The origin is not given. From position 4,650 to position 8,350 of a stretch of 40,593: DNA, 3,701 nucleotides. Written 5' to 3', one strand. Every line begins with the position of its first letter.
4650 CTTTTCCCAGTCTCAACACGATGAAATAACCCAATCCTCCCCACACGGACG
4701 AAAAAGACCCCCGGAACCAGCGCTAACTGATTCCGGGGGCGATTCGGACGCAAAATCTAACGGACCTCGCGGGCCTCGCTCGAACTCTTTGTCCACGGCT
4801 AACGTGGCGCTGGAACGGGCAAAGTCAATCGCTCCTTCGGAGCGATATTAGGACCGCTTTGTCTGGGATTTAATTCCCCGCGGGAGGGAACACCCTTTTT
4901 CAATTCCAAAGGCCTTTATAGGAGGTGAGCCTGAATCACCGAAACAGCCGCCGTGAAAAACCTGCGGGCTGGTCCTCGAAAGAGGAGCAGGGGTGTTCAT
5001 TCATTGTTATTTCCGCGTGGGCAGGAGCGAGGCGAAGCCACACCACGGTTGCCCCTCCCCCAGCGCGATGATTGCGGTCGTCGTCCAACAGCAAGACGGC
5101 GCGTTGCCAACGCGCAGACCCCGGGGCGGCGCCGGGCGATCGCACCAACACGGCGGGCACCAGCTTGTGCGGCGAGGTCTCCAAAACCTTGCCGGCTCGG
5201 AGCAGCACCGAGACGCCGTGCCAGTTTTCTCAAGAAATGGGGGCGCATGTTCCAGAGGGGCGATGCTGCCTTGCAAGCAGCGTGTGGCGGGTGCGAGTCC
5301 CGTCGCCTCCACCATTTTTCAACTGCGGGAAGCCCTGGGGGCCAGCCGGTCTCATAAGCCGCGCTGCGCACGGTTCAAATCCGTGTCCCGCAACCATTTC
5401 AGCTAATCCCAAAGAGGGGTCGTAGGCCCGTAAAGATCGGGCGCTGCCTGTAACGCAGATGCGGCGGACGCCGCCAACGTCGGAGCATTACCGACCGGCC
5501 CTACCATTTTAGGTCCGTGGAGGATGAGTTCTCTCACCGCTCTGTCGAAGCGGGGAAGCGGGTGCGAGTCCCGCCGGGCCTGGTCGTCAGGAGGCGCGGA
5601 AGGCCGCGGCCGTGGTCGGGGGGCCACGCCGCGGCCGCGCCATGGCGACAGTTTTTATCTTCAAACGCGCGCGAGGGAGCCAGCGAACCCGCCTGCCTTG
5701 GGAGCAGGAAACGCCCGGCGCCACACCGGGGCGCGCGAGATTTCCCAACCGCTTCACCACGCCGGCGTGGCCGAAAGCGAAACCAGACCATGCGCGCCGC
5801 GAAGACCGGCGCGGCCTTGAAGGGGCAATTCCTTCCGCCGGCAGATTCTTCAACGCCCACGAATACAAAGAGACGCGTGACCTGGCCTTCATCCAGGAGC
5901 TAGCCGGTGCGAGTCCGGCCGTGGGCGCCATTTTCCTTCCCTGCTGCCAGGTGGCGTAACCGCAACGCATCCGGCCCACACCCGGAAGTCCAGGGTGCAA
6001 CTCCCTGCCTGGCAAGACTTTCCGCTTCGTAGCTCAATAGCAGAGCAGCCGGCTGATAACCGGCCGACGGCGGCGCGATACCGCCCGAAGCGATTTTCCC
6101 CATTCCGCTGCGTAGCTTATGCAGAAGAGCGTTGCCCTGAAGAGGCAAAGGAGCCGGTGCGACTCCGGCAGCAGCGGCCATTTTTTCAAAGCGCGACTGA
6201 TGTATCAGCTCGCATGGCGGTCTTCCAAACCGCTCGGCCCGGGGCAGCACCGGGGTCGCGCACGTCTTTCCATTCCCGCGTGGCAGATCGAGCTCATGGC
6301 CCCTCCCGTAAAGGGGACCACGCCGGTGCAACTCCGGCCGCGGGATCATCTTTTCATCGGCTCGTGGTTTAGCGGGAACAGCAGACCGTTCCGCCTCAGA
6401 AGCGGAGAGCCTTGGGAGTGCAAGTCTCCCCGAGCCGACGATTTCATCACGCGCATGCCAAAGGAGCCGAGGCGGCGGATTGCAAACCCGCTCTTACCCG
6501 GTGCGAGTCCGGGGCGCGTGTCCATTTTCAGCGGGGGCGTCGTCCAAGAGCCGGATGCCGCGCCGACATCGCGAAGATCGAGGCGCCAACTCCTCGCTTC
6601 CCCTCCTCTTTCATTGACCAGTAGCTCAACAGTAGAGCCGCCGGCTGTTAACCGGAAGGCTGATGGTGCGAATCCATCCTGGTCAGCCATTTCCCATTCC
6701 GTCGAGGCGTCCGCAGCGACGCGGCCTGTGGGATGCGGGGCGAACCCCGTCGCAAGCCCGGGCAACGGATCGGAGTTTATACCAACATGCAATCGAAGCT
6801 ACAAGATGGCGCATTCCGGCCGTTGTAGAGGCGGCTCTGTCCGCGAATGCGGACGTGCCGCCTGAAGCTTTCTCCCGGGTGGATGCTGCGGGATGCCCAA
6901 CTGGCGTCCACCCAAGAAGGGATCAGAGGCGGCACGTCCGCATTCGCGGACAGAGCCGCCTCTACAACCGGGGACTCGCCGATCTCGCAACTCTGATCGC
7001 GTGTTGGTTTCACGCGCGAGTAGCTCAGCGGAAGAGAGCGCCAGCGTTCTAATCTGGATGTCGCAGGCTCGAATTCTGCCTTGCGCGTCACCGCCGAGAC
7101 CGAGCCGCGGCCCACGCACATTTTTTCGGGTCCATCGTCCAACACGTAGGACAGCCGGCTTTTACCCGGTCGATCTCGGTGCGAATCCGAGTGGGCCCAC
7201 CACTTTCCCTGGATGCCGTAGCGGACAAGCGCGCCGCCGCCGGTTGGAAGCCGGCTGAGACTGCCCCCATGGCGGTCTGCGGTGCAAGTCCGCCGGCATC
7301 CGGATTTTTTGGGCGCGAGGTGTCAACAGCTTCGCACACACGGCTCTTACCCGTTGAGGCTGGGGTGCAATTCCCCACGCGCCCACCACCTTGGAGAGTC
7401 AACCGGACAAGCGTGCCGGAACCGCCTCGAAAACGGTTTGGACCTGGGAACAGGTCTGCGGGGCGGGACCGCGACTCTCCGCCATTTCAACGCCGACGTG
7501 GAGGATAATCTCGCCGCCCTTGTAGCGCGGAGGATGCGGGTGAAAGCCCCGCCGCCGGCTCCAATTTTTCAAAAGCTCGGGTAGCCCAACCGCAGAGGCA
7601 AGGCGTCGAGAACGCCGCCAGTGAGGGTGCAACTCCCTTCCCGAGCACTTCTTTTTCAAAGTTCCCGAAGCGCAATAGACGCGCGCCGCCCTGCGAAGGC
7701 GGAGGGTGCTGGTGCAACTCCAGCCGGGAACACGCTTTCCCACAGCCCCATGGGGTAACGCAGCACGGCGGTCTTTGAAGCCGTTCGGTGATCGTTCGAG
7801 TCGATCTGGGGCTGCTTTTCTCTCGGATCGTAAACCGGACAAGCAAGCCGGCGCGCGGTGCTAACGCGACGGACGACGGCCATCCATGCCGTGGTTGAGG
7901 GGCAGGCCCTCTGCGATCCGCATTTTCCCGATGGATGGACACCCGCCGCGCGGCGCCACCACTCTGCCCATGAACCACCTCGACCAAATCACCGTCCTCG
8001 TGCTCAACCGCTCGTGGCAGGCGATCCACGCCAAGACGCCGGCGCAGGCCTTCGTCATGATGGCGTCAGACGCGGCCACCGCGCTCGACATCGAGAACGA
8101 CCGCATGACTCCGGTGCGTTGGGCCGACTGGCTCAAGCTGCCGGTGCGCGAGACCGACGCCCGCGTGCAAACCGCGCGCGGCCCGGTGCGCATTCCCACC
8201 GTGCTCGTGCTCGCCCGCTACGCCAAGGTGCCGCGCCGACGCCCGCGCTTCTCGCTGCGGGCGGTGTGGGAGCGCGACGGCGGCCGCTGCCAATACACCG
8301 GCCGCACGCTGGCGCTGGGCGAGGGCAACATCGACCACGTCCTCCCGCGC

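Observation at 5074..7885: Dense 2.8-kb head-to-tail array of about 27 tRNA-like genes covering 19 of 20 anticodon classes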

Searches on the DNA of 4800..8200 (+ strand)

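Call 4: search_rna_families(source=window, start=4800, end=8200, threshold=evalue, max_evalue=10)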
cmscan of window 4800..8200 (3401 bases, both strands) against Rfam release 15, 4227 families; matches with E-value up to 10: 21.
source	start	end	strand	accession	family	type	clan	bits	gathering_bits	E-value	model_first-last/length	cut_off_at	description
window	6615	6686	+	RF00005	tRNA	Gene; tRNA;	CL00001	60.4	29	7.4e-12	1-71/71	no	tRNA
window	7661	7732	+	RF00005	tRNA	Gene; tRNA;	CL00001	58.1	29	3.1e-11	1-71/71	no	tRNA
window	6023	6093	+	RF00005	tRNA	Gene; tRNA;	CL00001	57.3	29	5.3e-11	1-71/71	no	tRNA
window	7128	7199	+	RF00005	tRNA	Gene; tRNA;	CL00001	56.2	29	1e-10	1-71/71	no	tRNA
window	5945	6015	+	RF00005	tRNA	Gene; tRNA;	CL00001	53.5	29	5.7e-10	1-71/71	no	tRNA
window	7014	7087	+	RF00005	tRNA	Gene; tRNA;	CL00001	49.6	29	6.9e-09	1-71/71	no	tRNA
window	6106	6177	+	RF00005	tRNA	Gene; tRNA;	CL00001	47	29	3.5e-08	1-71/71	no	tRNA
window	7744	7814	+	RF00005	tRNA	Gene; tRNA;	CL00001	43.7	29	2.9e-07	1-71/71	no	tRNA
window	7575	7647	+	RF00005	tRNA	Gene; tRNA;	CL00001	38.1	29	1e-05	1-71/71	no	tRNA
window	7492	7560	+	RF00005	tRNA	Gene; tRNA;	CL00001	34.7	29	8.4e-05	1-71/71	no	tRNA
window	5287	5353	+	RF04321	tmRNA_permuted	Gene;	-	26.2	47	0.012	36-103/213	no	permuted transfer-messenger RNA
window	5239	5310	+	RF01852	tRNA-Sec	Gene; tRNA;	CL00001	22.9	47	0.26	1-91/91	no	Selenocysteine transfer RNA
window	5517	5595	+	RF00233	Tymo_tRNA-like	Cis-reg;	-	22.1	40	0.14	1-84/84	no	Tymovirus/Pomovirus/Furovirus tRNA-like 3' UTR element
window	5957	6019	+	RF00233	Tymo_tRNA-like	Cis-reg;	-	21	40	0.25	1-84/84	no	Tymovirus/Pomovirus/Furovirus tRNA-like 3' UTR element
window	7312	7383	+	RF01684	mascRNA-menRNA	Gene;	-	19.2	42.5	1.8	1-56/56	no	MALAT1-associated small cytoplasmic RNA/MEN beta RNA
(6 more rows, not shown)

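Call 10: search_dna_similar(query=window:5000-8000:+, collection=plasmids, mode=distant)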
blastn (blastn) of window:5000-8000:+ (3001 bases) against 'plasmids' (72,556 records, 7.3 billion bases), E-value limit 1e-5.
Records with a match: 5; places in all: 5; records where one place covers at least 80% of the query: 0.
Best place of each record, by identity: 60-80% 5.
By first word of the organism name: Bacillus 3; Acidiphilium 1; Brevibacillus 1.
By predicted mobility (MOB-suite, as given by PLSDB): non-mobilizable 5.
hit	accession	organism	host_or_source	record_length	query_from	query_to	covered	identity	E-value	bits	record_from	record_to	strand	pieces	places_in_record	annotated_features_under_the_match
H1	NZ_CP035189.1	Bacillus licheniformis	cell culture,food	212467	1607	1690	3%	77.6%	9e-7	65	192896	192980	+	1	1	none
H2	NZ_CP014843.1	Bacillus licheniformis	single cell,Korean soybean paste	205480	1607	1690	3%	77.6%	9e-7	65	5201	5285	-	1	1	none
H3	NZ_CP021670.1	Bacillus licheniformis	cell culture,food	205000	1607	1690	3%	77.6%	9e-7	65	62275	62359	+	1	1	none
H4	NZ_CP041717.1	Acidiphilium multivorum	Cell culture,activated sludge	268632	1615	1690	3%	78.9%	3e-7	66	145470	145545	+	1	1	none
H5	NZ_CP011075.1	Brevibacillus laterosporus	Oryza sativa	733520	1620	1691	2%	79.2%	3e-6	64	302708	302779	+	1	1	none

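Call 11: search_dna_similar(query=window:5000-8000:+, collection=phages, mode=distant)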
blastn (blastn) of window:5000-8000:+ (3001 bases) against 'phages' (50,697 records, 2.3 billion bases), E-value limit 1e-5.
Records with a match: 184; places in all: 184; records where one place covers at least 80% of the query: 0.
Best place of each record, by identity: 80-90% 57; 60-80% 127.
By first word of the organism name: Mycobacterium 148; Gordonia 13; Bacillus 9; Fromanvirus 2; Pseudomonas 2; Streptomyces 2; Synechococcus 2; Bacteriophage 1; Phaeobacter 1; Caulobacter 1; and 3 more.
By host as written in the record: Mycobacterium smegmatis mc2 155 100; Mycobacterium smegmatis mc#155 28; Gordonia terrae 3612 10; - 8; Bacillus subtilis 6; Mycobacterium tuberculosis; Mycobacterium smegmatis 5; Mycobacterium smegmatis mc2155 4; Mycobacterium sp. 2; and 15 more.
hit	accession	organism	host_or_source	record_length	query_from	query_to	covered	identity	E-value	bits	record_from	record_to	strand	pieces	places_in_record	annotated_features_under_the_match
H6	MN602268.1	Bacteriophage DSS3_MAL1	-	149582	2364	2488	4%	75.2%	3e-13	85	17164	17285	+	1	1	tRNA-Leu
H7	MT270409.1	Phaeobacter phage MD18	Phaeobacter inhibens DSM 17395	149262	2364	2488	4%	72.8%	2e-9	72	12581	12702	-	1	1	tRNA-Leu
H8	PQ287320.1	Caulobacter phage BL57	Caulobacter vibrioides CB15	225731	2384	2485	3%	75.5%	7e-9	70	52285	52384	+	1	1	none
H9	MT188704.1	Mesorhizobium phage Cp1R7A-A1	Mesorhizobium loti R7ANS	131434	2393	2485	3%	80.6%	2e-14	88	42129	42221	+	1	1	none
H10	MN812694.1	Pectobacterium phage Bobbio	Dickeya dianthicola F101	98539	236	315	3%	81.7%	1e-11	79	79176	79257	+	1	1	record has no annotation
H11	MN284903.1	Mycobacterium phage GaugeLDP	Mycobacterium smegmatis mc2 155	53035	1613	1691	3%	82.5%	1e-11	79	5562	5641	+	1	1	9: tRNA-Asn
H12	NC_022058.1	Mycobacterium phage Adzzy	Mycobacterium smegmatis mc2 155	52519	1613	1690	3%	83.3%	1e-12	83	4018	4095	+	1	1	7: tRNA-Asn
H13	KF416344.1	Mycobacterium phage Adzzy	Mycobacterium smegmatis mc2 155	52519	1613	1690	3%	83.3%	1e-12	83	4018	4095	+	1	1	7: tRNA-Asn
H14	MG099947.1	Mycobacterium phage Ph8s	Mycobacterium smegmatis mc2 155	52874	1613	1690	3%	83.3%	1e-12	83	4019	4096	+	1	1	tRNA-Asn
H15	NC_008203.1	Mycobacterium phage Che12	Mycobacterium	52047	1612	1690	3%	82.3%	4e-12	81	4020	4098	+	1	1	tRNA-Asn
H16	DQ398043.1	Mycobacterium phage Che12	Mycobacterium sp.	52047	1612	1690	3%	82.3%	4e-12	81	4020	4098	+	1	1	7: tRNA-Asn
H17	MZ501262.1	Bacillus phage 035JT004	Bacillus subtilis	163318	1612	1693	3%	78.0%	2e-8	68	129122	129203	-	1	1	213: tRNA-Asn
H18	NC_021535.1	Mycobacterium phage Jobu08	Mycobacterium smegmatis mc2 155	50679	1613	1691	3%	80.0%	7e-9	70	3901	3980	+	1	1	7: tRNA-Asn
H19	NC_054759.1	Mycobacterium phage PurpleHaze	Mycobacterium smegmatis mc2 155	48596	1613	1691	3%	80.0%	7e-9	70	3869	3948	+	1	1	7: tRNA-Asn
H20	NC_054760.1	Mycobacterium phage SoilDragon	Mycobacterium smegmatis mc2 155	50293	1613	1691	3%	80.0%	7e-9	70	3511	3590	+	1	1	7: tRNA-Asn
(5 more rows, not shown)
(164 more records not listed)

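Call 68: build_rna_model(alignment_id=A4)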
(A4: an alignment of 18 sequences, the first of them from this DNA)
Model R2 built from alignment A4 (18 sequences, 125 columns); structure: RNAalifold consensus.
model positions 95; base pairs 17; branch points 2; effective number of sequences 1.77; information 0.602 bits per position. Calibrated on 0.2 Mb of random sequence (short: E-values are rough).
structure used (alignment columns):
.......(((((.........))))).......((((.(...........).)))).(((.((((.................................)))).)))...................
